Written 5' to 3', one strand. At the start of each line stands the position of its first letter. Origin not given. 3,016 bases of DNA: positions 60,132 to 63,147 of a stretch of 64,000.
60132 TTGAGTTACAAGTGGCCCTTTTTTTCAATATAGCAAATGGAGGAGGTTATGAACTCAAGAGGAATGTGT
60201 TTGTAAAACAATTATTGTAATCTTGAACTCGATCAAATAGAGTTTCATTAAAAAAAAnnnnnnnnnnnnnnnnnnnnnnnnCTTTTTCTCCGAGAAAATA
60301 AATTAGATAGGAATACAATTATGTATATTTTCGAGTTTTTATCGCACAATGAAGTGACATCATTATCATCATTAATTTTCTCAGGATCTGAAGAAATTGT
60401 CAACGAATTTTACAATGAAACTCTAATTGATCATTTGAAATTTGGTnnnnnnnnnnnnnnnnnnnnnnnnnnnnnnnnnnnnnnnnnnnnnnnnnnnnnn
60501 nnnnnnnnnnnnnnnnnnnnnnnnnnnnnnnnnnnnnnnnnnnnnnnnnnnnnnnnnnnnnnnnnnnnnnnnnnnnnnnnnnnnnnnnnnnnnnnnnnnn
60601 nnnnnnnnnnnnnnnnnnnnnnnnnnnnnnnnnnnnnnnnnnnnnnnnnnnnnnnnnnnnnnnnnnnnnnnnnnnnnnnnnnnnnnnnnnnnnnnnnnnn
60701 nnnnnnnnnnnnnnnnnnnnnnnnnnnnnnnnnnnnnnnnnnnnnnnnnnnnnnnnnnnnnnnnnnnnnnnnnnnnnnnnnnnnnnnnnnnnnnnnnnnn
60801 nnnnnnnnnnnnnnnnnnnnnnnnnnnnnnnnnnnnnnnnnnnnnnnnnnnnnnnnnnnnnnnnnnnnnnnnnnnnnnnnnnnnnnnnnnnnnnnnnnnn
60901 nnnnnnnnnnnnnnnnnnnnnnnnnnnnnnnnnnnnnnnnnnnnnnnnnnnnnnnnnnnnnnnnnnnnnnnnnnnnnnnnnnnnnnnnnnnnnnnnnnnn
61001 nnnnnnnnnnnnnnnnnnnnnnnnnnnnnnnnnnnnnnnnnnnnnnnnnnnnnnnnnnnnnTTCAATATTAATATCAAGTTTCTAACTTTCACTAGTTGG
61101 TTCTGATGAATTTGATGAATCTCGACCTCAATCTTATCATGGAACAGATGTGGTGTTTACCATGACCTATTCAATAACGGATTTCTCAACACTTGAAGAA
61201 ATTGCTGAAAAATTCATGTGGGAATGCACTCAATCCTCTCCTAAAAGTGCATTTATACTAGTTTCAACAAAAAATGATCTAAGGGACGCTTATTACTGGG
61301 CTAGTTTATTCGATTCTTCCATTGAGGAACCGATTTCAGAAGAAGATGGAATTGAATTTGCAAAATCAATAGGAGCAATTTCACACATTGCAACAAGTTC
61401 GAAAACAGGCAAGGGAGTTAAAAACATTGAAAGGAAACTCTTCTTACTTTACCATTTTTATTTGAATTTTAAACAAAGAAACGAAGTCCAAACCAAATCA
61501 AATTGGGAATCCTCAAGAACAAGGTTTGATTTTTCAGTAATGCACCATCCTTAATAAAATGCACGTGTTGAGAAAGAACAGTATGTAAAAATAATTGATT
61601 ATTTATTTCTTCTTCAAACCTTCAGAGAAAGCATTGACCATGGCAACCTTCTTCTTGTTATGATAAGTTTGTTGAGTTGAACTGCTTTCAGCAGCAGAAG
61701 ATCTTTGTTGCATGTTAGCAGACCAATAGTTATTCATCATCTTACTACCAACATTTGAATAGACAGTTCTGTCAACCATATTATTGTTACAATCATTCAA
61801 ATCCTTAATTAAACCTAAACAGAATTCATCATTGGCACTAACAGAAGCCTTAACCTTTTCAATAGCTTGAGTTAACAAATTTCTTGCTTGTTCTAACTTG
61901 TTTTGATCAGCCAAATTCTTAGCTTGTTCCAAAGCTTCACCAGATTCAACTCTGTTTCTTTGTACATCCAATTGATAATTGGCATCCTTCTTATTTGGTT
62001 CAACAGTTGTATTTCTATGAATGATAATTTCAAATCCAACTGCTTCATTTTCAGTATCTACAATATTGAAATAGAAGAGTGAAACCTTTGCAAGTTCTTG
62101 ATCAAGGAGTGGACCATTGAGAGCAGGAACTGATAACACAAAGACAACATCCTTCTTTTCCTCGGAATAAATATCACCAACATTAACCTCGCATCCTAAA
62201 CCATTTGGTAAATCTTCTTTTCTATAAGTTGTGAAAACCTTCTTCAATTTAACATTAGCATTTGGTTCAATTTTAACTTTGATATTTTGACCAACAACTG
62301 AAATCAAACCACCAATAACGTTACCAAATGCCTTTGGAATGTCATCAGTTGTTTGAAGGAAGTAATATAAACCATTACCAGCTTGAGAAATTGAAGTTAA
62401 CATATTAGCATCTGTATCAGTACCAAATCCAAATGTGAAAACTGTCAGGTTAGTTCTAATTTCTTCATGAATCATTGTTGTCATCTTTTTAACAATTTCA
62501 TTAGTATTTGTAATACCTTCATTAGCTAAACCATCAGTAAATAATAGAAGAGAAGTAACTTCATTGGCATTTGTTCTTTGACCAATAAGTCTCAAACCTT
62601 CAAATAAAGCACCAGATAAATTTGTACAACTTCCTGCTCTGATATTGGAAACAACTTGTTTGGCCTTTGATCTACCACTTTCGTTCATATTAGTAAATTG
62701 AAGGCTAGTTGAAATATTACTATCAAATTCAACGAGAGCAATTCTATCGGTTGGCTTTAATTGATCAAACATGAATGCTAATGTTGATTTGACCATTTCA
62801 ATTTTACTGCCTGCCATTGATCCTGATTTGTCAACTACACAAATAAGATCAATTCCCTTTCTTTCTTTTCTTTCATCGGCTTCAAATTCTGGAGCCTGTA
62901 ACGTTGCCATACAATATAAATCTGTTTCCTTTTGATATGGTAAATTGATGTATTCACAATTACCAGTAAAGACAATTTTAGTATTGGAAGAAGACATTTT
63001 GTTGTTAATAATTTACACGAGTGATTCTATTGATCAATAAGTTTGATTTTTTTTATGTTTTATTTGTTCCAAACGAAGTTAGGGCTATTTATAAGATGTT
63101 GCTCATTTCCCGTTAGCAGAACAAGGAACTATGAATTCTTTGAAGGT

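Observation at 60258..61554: Atypical Rho-like GTPase fused to an N-terminal domain, with catalytic Gln and switch II Ala substituted and no prenylation signal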

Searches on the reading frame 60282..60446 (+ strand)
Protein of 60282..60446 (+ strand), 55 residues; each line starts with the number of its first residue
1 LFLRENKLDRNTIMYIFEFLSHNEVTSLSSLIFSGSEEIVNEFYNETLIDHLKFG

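Call 74: search_solved_structures(query=A7, max_evalue=10, show_alignments=4)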
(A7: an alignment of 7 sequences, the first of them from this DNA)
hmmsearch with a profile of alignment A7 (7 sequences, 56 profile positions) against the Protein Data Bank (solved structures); distinct sequences matched with E-value up to 10: 5.
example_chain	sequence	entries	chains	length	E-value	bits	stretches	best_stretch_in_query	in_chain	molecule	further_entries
7rws_A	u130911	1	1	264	0.074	15.7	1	31-50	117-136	SAVED domain-containing protein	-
7rwm_A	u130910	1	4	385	0.11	15.1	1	31-50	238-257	SAVED domain-containing protein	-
3l2o_B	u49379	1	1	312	1.1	12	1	7-36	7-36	F-box only protein 4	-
9jkb_C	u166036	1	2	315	1.1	12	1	7-36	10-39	F-box only protein 4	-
5duk_A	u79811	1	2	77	1.6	11.4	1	11-28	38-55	putative DNA binding protein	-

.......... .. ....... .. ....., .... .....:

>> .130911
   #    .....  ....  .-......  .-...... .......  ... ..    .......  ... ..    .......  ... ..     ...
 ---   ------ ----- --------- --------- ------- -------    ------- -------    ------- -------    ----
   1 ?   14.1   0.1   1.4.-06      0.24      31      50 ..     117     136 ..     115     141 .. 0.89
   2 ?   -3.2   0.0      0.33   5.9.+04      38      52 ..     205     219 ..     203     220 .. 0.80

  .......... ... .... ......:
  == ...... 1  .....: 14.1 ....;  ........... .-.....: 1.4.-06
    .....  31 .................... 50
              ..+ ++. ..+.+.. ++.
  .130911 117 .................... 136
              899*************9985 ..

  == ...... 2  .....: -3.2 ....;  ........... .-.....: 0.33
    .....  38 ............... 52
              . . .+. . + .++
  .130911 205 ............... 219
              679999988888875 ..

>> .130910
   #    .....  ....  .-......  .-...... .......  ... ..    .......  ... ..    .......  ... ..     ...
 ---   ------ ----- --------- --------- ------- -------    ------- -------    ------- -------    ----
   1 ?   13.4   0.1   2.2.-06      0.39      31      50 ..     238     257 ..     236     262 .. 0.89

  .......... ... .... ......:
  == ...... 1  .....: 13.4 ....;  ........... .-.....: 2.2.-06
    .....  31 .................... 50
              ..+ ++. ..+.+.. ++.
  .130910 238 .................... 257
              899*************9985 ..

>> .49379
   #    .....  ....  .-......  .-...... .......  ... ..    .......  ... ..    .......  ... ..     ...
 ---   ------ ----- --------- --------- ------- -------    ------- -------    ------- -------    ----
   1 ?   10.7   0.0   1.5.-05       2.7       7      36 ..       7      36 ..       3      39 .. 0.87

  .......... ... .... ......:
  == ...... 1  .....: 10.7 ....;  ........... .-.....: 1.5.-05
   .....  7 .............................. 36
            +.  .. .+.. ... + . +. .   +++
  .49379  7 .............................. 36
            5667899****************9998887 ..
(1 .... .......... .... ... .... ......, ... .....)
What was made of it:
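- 60294..60377 (+): F-box-like motif, residues 13-40 (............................). It corresponds to the 'LP' position plus helices 1 and 2 of an F-box. Fbx4 aligns in the same register at a non-significant E=1.1 (call 74).
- On F-box proteins: Fbx4 aligns in register at E=1.1 (call 74).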

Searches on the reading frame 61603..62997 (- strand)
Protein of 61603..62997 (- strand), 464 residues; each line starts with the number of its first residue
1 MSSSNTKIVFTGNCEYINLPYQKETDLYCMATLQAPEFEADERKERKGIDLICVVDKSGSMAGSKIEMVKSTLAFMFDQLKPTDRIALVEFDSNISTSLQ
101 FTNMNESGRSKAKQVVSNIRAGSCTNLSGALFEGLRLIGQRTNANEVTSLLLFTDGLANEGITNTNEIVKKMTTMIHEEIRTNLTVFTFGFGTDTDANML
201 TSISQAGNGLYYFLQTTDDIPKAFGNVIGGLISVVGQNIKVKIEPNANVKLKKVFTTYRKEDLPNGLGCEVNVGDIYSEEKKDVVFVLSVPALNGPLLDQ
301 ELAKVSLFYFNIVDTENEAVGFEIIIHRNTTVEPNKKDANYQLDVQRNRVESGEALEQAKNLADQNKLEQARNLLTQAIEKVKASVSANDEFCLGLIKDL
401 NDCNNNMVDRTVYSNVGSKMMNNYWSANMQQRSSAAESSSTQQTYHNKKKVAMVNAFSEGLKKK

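Call 9: find_encoding_contigs(protein=window:61603-62997:-, flank=5000, max_places=3)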
Protein window:61603-62997:- (464 aa): 1 contig read that carries it; 1 place shown.
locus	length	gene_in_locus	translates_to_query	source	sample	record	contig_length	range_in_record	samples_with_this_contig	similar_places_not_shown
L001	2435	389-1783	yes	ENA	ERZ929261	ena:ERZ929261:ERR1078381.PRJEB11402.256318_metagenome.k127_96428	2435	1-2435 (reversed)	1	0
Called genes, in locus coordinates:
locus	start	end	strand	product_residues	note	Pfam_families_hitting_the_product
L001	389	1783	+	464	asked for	PF00092:VWA, PF13519:VWA_2, PF13768:VWA_3, PF25524:RSLD_CPSF6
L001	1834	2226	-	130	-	PF00071:Ras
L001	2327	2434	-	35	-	?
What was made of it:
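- Only the prokaryote-style gene caller on the metagenome contig called exon 2 by itself (call 9).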

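Call 70: search_protein_families(library=pfam, proteins=[window:61603-62997:-], max_evalue=0.01)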
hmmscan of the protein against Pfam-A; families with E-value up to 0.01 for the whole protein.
window:61603-62997:- (464 aa): 5 families
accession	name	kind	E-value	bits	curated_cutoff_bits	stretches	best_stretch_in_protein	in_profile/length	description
PF00092.34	VWA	-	1.3e-18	68.3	23.8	1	50-222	1-170/174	von Willebrand factor type A domain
PF13768.12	VWA_3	-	3.1e-17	63.5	27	1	50-213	2-155/155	von Willebrand factor type A domain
PF13519.12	VWA_2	-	3.1e-13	50.7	27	1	52-156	2-106/107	von Willebrand factor type A domain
PF25524.1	RSLD_CPSF6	-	2.9e-10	40.7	27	1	340-428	2-76/96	CPSF6-like, RSLD domain, N-terminal region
PF05762.20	VWA_CoxE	-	0.00024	21.1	26.4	1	42-173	50-176/222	VWA domain containing CoxE-like protein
